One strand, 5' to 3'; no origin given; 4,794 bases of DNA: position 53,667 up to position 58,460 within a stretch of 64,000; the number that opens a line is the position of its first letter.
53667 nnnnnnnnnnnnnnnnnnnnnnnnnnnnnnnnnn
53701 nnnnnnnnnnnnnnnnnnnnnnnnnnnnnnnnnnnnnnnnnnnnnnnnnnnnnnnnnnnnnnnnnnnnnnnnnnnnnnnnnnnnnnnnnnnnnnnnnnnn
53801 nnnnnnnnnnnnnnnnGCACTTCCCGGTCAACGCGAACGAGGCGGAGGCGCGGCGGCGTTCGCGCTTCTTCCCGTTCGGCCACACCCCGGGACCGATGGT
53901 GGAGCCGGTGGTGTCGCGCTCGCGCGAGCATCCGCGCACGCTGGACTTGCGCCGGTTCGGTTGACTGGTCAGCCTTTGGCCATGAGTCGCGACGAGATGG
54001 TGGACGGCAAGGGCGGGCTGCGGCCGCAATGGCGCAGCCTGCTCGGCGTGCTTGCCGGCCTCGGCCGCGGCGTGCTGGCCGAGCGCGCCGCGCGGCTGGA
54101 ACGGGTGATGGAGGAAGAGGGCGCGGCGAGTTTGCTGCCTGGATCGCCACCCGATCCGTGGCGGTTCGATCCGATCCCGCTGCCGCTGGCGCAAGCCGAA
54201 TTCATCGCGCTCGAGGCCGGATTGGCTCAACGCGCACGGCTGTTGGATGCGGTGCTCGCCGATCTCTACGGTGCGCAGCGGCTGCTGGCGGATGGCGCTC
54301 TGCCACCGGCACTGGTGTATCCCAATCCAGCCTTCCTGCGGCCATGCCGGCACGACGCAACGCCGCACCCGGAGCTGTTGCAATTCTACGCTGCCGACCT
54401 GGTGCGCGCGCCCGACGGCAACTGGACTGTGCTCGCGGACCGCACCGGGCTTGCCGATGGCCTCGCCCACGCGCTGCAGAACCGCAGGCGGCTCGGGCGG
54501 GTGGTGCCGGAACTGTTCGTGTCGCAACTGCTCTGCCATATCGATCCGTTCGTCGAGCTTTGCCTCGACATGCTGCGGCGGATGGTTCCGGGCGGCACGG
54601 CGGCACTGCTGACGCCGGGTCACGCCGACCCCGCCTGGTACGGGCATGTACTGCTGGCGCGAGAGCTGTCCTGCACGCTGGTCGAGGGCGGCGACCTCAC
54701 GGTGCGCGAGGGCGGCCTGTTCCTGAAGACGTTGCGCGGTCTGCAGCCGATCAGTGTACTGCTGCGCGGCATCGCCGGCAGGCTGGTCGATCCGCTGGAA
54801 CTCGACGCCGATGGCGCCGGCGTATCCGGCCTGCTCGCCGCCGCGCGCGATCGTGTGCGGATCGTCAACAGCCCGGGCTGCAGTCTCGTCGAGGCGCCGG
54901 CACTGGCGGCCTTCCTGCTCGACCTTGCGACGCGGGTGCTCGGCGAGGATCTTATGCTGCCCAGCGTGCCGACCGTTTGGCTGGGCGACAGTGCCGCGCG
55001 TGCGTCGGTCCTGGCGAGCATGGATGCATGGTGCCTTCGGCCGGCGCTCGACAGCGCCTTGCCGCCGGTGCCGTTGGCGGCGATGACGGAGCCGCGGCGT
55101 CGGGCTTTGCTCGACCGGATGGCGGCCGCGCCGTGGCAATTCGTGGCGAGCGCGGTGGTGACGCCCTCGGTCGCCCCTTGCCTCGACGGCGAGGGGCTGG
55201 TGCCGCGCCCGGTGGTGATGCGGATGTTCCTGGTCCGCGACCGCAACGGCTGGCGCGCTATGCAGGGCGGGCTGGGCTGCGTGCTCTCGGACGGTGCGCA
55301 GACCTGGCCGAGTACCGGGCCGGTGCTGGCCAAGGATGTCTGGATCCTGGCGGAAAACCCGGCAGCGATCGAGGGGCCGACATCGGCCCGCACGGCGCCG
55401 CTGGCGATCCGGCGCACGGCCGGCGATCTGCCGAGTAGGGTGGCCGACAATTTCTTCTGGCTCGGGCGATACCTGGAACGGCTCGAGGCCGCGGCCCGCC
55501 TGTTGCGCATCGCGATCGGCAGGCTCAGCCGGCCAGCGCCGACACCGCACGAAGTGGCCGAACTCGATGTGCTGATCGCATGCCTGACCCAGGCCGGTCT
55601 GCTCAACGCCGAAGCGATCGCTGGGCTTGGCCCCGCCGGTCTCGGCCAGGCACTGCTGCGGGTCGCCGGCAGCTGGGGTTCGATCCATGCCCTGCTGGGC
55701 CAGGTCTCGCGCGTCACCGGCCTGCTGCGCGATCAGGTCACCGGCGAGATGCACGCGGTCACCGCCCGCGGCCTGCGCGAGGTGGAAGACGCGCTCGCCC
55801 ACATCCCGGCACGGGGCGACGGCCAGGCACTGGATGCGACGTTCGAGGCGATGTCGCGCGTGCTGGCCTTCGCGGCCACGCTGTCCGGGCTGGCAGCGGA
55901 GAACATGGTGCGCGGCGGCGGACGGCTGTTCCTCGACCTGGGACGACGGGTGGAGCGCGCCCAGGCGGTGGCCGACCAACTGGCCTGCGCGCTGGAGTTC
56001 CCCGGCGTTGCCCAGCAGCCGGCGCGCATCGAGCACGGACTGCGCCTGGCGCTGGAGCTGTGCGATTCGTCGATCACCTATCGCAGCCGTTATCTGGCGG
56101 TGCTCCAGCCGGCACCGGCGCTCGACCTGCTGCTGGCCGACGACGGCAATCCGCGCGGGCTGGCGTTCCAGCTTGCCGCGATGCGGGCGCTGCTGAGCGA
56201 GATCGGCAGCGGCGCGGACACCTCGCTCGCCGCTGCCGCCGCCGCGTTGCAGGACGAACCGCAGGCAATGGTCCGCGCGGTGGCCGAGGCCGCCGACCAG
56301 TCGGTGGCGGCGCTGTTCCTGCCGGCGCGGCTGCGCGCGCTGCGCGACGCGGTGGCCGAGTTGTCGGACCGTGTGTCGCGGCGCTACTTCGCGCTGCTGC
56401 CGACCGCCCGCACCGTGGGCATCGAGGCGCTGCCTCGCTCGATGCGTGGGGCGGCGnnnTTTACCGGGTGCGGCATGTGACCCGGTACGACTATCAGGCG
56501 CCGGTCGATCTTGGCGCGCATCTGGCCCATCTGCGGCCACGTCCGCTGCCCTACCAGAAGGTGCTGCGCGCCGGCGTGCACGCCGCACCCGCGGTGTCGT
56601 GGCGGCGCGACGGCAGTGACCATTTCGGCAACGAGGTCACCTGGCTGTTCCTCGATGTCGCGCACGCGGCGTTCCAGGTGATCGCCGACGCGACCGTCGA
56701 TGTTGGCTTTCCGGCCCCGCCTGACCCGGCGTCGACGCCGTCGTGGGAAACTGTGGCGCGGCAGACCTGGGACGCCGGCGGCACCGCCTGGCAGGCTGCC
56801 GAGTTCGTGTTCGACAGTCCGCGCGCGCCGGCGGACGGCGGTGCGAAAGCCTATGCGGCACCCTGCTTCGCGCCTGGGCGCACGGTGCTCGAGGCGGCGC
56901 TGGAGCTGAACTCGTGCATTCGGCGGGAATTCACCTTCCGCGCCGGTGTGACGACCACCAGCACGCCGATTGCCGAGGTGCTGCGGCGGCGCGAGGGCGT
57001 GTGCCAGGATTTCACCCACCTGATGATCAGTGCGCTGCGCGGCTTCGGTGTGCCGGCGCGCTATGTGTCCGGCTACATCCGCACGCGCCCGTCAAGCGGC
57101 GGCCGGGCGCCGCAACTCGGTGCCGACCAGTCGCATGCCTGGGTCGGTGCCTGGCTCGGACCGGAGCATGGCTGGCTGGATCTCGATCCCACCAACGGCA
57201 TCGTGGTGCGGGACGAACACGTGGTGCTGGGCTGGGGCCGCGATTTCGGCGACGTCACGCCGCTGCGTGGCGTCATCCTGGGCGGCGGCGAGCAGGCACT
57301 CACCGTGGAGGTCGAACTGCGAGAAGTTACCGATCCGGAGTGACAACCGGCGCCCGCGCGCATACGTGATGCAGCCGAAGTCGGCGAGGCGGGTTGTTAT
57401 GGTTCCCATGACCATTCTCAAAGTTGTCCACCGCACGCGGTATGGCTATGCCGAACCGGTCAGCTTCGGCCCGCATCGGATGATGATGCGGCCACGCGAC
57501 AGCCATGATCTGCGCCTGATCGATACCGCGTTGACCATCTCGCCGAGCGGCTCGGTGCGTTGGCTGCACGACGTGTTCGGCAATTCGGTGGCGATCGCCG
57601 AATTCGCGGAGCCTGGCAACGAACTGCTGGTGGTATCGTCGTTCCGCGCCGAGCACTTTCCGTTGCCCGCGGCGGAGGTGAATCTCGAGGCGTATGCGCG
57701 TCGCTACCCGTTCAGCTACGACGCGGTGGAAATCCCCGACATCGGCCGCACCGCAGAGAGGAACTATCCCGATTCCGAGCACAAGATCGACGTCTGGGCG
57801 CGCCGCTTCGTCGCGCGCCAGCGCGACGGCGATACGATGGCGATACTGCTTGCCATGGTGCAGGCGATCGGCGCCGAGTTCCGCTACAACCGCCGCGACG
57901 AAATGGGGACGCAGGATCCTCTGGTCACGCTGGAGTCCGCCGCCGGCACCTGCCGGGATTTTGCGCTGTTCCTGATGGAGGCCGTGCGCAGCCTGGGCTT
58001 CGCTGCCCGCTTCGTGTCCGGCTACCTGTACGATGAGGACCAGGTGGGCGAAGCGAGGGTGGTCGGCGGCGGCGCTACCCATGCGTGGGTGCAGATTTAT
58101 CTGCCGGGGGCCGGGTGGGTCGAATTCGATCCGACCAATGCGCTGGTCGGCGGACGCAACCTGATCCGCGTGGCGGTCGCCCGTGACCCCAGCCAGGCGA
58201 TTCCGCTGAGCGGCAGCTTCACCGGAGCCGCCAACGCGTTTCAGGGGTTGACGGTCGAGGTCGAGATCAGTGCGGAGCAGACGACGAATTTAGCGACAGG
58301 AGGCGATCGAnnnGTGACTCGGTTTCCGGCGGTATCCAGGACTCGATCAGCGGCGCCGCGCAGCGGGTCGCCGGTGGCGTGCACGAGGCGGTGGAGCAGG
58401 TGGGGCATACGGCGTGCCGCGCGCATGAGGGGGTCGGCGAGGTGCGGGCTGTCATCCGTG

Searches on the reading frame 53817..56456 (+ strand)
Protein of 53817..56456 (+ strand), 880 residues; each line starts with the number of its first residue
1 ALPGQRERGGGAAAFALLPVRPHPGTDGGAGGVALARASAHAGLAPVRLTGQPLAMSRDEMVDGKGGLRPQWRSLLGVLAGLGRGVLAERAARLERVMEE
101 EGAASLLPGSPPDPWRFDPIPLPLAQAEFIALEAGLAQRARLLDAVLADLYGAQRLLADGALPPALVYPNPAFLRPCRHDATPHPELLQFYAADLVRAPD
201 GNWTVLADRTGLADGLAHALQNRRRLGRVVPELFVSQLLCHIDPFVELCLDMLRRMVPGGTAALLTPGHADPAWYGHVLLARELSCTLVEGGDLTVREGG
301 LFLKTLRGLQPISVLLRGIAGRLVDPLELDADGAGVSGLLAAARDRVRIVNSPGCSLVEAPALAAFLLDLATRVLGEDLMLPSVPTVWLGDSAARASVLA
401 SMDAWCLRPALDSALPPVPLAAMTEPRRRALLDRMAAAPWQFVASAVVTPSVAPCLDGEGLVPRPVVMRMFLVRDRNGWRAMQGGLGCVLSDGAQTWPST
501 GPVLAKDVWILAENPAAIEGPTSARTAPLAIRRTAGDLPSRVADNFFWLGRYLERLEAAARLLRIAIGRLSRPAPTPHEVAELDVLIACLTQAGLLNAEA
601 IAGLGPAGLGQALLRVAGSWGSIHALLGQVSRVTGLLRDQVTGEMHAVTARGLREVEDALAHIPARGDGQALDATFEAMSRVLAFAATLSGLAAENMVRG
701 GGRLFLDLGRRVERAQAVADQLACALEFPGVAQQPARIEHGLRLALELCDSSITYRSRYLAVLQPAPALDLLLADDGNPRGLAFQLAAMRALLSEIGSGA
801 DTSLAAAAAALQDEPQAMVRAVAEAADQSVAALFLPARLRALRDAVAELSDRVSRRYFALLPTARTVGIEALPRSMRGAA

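Call 24: search_protein_families(library=pfam, proteins=[window:53817-56456:+], max_evalue=0.01)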
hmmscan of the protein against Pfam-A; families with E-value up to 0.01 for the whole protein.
window:53817-56456:+ (880 aa): 3 families
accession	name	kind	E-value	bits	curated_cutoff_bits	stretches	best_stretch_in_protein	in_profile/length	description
PF14403.11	CP_ATPgrasp_2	-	9.7e-100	334.6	32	1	121-487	1-371/374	Circularly permuted ATP-grasp type 2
PF04174.18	CP_ATPgrasp_1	-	3.3e-59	201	23.1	1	124-444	4-331/332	A circularly permuted ATPgrasp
PF04168.17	Alpha-E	-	1e-54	186.7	20.8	1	538-858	1-294/294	A predicted alpha-helical domain with a conserved ER motif.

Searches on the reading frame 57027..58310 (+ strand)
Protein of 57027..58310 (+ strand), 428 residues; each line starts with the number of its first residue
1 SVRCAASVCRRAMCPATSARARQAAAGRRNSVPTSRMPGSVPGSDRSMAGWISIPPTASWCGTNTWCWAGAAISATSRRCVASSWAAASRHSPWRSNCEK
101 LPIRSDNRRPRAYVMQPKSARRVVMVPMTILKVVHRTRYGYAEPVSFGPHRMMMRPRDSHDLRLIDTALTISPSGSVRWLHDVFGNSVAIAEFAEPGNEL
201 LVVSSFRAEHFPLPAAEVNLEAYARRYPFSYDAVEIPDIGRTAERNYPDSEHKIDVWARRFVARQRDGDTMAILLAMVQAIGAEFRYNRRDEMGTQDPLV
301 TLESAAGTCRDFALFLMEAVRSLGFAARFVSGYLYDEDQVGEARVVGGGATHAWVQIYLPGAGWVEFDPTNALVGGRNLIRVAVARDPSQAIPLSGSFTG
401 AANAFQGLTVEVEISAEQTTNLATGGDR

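Call 24: search_protein_families(library=pfam, proteins=[window:57027-58310:+], max_evalue=0.01)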
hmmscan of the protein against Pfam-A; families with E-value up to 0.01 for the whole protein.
window:57027-58310:+ (428 aa): 2 families
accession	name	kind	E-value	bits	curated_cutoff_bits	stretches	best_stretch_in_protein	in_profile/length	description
PF08379.15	Bact_transglu_N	-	1.8e-22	80.3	27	1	131-208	1-79/80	Bacterial transglutaminase-like N-terminal region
PF01841.26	Transglut_core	-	2.6e-19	69.9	23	1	272-369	16-108/108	Transglutaminase-like superfamily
